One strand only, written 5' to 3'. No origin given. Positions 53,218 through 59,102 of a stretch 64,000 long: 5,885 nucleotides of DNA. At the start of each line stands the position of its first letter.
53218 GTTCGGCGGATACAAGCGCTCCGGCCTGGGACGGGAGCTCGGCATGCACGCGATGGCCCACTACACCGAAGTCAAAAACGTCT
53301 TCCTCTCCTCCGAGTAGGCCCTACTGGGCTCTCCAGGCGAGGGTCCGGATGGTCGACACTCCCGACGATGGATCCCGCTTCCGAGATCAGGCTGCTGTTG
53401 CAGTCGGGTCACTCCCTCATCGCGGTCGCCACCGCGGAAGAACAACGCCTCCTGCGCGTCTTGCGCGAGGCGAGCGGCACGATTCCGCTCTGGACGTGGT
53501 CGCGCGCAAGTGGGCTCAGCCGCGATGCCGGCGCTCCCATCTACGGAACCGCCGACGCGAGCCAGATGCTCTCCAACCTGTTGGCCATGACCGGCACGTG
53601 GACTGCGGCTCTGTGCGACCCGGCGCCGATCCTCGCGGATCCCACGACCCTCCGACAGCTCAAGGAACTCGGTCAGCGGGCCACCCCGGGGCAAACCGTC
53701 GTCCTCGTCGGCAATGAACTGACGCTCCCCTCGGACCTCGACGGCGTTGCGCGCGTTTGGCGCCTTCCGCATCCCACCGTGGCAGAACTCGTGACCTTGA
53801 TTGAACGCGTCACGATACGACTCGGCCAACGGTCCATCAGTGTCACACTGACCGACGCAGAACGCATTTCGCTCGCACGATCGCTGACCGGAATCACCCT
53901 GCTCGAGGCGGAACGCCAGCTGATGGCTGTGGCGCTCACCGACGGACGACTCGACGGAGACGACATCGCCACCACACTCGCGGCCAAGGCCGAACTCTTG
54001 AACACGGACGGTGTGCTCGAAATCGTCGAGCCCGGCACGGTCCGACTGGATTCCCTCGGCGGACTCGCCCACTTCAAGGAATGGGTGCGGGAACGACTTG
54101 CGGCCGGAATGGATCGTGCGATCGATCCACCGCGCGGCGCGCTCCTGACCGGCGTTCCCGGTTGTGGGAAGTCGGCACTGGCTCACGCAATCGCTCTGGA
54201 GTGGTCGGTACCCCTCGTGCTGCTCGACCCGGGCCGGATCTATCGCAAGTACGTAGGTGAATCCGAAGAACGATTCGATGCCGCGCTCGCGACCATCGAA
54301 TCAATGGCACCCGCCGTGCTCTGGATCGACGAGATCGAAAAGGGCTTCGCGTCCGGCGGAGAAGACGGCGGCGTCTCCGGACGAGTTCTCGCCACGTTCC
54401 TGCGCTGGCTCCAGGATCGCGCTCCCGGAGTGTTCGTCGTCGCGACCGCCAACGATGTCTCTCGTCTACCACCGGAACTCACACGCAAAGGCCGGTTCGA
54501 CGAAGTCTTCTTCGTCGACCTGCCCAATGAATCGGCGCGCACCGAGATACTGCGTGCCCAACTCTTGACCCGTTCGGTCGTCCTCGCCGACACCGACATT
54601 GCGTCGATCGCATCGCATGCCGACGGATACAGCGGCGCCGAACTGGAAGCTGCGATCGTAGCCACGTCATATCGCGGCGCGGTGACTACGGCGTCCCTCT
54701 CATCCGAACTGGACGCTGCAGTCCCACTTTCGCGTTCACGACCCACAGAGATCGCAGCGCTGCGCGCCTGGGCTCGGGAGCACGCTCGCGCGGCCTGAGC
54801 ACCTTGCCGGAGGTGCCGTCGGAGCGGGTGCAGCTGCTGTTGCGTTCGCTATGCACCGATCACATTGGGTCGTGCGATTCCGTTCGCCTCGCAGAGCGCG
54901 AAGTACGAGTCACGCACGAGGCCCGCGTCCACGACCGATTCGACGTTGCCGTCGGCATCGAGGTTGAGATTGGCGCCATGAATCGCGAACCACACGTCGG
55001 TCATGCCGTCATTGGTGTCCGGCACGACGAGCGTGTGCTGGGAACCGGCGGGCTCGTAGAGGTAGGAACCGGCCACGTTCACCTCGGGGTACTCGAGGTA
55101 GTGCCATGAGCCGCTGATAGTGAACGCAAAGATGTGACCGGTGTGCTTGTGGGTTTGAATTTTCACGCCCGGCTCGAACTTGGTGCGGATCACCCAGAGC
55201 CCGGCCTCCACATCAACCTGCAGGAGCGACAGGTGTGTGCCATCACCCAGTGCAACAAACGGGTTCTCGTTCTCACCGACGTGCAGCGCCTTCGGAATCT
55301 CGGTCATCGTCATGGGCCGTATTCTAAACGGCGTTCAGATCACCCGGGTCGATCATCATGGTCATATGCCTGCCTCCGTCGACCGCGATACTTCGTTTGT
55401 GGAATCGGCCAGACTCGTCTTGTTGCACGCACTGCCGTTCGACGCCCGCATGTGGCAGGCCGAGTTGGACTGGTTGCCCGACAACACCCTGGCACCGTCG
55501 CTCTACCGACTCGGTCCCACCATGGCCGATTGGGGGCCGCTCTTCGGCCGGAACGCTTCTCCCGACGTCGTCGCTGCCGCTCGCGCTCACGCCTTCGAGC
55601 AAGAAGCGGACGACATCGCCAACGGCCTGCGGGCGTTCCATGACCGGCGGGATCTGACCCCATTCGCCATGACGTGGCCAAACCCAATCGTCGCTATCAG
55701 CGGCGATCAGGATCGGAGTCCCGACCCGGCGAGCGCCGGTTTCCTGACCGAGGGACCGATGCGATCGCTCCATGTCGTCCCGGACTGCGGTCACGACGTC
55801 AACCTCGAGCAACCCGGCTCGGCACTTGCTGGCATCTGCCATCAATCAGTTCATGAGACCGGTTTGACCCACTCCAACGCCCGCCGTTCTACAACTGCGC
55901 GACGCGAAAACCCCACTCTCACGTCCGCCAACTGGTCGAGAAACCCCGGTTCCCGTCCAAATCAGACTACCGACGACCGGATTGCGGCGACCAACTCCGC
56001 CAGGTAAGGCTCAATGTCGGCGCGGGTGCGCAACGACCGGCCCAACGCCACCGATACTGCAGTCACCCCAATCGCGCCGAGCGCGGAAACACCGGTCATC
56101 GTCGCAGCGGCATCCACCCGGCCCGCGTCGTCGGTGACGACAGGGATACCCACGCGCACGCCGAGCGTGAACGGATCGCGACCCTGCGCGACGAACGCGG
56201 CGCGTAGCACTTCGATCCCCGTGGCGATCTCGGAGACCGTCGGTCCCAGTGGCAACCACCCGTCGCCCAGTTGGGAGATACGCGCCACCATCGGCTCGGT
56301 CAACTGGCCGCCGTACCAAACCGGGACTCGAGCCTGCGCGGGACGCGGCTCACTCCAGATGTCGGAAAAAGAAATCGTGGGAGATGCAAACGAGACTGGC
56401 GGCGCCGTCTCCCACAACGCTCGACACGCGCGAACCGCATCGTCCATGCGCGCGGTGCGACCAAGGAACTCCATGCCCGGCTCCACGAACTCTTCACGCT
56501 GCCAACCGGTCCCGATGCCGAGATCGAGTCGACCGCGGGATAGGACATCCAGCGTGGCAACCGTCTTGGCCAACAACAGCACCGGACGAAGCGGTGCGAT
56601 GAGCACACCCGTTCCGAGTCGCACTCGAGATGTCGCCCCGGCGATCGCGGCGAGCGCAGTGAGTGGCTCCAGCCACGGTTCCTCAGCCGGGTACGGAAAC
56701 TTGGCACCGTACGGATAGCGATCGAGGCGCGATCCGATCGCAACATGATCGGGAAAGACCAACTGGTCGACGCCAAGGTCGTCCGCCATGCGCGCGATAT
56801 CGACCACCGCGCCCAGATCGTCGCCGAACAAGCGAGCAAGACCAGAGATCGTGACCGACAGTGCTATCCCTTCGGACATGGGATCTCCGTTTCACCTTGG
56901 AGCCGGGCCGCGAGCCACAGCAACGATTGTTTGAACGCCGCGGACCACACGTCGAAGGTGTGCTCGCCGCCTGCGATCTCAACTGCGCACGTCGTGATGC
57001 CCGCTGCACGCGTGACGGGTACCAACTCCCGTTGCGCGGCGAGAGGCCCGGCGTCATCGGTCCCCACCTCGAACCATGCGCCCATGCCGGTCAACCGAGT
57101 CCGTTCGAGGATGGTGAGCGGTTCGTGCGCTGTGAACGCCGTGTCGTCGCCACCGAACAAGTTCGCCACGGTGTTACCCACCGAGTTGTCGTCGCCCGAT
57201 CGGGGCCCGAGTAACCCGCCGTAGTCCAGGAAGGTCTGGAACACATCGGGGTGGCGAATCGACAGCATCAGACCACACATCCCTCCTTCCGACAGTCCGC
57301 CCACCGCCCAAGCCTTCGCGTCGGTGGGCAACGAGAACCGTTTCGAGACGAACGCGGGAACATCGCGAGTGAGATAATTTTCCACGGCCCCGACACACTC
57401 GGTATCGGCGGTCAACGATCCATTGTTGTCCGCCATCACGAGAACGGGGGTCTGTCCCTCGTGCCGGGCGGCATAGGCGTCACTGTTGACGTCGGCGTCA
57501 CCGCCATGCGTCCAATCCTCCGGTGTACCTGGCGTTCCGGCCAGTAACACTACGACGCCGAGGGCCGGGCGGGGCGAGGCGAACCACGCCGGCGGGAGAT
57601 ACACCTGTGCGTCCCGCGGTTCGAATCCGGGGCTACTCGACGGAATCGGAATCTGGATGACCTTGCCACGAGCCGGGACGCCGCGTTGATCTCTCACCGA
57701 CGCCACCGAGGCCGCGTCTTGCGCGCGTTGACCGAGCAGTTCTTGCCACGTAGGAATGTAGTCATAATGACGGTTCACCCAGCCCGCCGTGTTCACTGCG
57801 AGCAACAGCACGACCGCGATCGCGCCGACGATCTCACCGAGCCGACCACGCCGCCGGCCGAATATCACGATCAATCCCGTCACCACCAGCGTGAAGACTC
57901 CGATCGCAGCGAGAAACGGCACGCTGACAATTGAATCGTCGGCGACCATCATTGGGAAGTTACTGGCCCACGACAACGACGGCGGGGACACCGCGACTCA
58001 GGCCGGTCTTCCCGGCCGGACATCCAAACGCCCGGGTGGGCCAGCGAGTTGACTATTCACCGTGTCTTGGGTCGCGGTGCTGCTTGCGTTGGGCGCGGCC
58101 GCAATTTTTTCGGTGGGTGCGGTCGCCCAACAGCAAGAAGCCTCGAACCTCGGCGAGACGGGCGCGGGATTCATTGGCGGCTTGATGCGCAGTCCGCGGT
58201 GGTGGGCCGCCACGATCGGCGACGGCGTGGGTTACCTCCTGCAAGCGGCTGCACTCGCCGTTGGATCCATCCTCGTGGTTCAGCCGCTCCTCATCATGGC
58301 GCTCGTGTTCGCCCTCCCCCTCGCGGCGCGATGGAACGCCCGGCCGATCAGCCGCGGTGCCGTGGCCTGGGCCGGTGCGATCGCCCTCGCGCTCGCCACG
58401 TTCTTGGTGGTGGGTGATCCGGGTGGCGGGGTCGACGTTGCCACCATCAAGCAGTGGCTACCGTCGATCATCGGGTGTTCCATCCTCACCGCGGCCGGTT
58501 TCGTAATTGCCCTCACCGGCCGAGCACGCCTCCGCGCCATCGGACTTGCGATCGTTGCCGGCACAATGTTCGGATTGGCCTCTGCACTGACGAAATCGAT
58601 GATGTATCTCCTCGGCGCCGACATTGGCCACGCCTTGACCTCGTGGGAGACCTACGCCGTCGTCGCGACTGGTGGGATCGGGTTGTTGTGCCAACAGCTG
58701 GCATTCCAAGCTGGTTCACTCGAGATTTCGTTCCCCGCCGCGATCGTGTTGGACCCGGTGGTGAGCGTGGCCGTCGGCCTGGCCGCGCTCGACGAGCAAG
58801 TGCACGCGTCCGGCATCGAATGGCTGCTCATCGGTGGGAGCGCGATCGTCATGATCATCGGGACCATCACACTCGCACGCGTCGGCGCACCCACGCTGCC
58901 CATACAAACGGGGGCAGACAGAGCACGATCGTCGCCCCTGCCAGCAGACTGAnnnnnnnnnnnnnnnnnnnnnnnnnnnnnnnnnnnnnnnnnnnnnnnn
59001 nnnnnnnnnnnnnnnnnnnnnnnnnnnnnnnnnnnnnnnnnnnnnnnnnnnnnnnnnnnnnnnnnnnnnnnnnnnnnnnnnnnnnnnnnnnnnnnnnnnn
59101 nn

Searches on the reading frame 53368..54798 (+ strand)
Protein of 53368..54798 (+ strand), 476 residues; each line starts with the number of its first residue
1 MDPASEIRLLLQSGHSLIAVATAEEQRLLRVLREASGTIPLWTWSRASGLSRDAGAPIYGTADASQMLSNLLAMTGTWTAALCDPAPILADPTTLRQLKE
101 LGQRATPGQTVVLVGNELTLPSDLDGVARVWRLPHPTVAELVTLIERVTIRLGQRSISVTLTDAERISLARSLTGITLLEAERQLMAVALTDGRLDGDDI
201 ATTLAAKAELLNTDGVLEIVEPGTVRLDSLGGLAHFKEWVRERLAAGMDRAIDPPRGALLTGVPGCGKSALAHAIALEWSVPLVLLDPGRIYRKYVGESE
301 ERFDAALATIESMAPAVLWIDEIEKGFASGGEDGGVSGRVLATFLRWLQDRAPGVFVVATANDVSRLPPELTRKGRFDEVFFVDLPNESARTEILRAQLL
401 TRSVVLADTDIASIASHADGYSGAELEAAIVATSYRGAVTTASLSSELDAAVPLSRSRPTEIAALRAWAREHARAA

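Call 67: search_protein_families(library=pfam, proteins=[window:53368-54798:+], max_evalue=0.001)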
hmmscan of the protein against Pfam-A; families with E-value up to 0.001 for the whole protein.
window:53368-54798:+ (476 aa): 2 families
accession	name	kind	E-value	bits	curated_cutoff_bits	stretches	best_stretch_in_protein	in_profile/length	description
PF00004.35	AAA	-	1.1e-27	97.5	21.2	1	259-384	2-130/131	ATPase family associated with various cellular activities (AAA)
PF17862.7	AAA_lid_3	-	0.00041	20.3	27.2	1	408-430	1-23/45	AAA+ lid domain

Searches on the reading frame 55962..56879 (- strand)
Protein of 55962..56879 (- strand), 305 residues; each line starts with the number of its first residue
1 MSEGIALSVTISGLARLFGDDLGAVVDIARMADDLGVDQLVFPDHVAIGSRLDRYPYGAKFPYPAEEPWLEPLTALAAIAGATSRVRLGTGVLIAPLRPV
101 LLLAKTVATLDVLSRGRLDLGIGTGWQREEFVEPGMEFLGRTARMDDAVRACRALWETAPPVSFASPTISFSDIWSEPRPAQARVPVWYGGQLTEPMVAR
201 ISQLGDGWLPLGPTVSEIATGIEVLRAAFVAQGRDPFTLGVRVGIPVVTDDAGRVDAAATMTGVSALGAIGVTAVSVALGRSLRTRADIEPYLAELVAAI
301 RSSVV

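Call 66: search_protein_families(library=ncbifam, proteins=[window:55962-56879:-], max_evalue=0.001)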
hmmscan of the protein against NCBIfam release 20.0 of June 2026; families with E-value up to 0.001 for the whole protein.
window:55962-56879:- (305 aa): 29 families (the best 25 are shown)
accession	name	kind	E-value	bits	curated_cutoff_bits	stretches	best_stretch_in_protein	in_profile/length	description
TIGR03619.1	F420_Rv2161c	subfamily_domain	9e-65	218.7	166.9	1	27-278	2-246/247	TIGR03619 family F420-dependent LLM class oxidoreductase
TIGR03560.1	F420_Rv1855c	subfamily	1.2e-30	107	231.4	1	24-238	14-221/227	TIGR03560 family F420-dependent LLM class oxidoreductase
TIGR03621.1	F420_MSMEG_2516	subfamily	9.2e-26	90.6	213.15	1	72-192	42-158/295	TIGR03621 family F420-dependent LLM class oxidoreductase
TIGR03571.1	lucif_BA3436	subfamily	7.8e-22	77.9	303.9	1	68-243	65-239/304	TIGR03571 family LLM class oxidoreductase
TIGR04020.1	seco_metab_LLM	subfamily_domain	2.7e-21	76.1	244.45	1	26-243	22-225/341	MupA/Atu3671 family FMN-dependent luciferase-like monooxygenase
TIGR03854.1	F420_MSMEG_3544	hypoth_equivalog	6.3e-16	58.5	295.6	1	68-241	39-214/290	TIGR03854 family LLM class F420-dependent oxidoreductase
TIGR03856.1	F420_MSMEG_2906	subfamily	1.6e-15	57.3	243.7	1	25-152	18-133/249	LLM class F420-dependent oxidoreductase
TIGR04021.1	LLM_DMSO2_sfnG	equivalog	8.4e-15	55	382.95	1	69-241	60-232/350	dimethylsulfone monooxygenase SfnG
NF002619.0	PRK02271.1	equivalog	1.6e-14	53.9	276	1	72-242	42-210/329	5,10-methylenetetrahydromethanopterin reductase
TIGR04027.1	LLM_KPN_01858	hypoth_equivalog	5.2e-14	52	412.9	1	71-158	53-140/326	putative FMN-dependent luciferase-like monooxygenase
TIGR03564.1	F420_MSMEG_4879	subfamily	4.1e-13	49.5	234.25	1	70-260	24-212/265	TIGR03564 family F420-dependent LLM class oxidoreductase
TIGR04465.1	ArgArg_F420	equivalog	1.1e-12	47.7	470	1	72-265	96-288/364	F420-dependent hydroxymycolic acid dehydrogenase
TIGR03555.1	F420_mer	equivalog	2.1e-12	47.1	348.7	1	74-241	42-206/325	5,10-methylenetetrahydromethanopterin reductase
TIGR03857.1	F420_MSMEG_2249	hypoth_equivalog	2.6e-11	43.3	218.4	1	76-253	46-220/329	TIGR03857 family LLM class F420-dependent oxidoreductase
TIGR03559.1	F420_Rv3520c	subfamily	4.6e-11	42.4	335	1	71-168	39-136/325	LLM class F420-dependent oxidoreductase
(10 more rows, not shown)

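Call 67: search_protein_families(library=pfam, proteins=[window:55962-56879:-], max_evalue=0.001)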
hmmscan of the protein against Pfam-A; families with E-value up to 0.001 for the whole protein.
window:55962-56879:- (305 aa): 1 family
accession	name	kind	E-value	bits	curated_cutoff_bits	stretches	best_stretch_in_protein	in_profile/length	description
PF00296.26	Bac_luciferase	-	1.8e-43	149.5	27.9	1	20-251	20-232/314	Luciferase-like monooxygenase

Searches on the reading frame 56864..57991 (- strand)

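Call 66: search_protein_families(library=ncbifam, proteins=[window:56864-57991:-], max_evalue=0.001)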
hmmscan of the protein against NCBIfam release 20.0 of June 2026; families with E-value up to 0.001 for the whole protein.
window:56864-57991:- (375 aa): 2 families
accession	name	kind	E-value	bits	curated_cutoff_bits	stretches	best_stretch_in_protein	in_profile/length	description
TIGR02821.1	fghA_ester_D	equivalog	9.1e-06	25.4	281.7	1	203-299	117-209/275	S-formylglutathione hydrolase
NF041944.1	Xylase_Ferestase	equivalog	1.5e-05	23.4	1200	1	106-262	463-626/694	bifunctional endo-1,4-beta-xylanase/feruloyl esterase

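Call 67: search_protein_families(library=pfam, proteins=[window:56864-57991:-], max_evalue=0.001)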
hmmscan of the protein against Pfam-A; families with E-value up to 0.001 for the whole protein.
window:56864-57991:- (375 aa): 1 family
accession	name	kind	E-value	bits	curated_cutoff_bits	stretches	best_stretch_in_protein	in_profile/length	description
PF00756.26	Esterase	-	4.8e-11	43.4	22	1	126-359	8-250/251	Putative esterase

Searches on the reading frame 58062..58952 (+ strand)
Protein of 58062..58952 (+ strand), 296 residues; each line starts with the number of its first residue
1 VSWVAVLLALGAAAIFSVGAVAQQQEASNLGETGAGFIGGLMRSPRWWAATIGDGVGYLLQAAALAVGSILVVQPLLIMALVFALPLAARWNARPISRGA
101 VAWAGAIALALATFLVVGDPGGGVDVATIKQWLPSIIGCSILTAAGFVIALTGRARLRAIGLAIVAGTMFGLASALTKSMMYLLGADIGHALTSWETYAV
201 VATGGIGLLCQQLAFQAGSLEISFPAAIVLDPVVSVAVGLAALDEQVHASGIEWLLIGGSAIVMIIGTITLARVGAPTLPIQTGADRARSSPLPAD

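Call 56: search_protein_families(library=pfam, proteins=[window:58062-58952:+], max_evalue=0.01)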
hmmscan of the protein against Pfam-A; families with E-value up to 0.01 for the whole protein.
window:58062-58952:+ (296 aa): 0 families

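Call 66: search_protein_families(library=ncbifam, proteins=[window:58062-58952:+], max_evalue=0.001)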
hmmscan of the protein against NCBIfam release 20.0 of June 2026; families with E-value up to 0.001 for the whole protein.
window:58062-58952:+ (296 aa): 1 family
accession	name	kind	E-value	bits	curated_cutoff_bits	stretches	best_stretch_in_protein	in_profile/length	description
NF038012.1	DMT_1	subfamily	1.2e-48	165.8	50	1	5-274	1-274/276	DMT family transporter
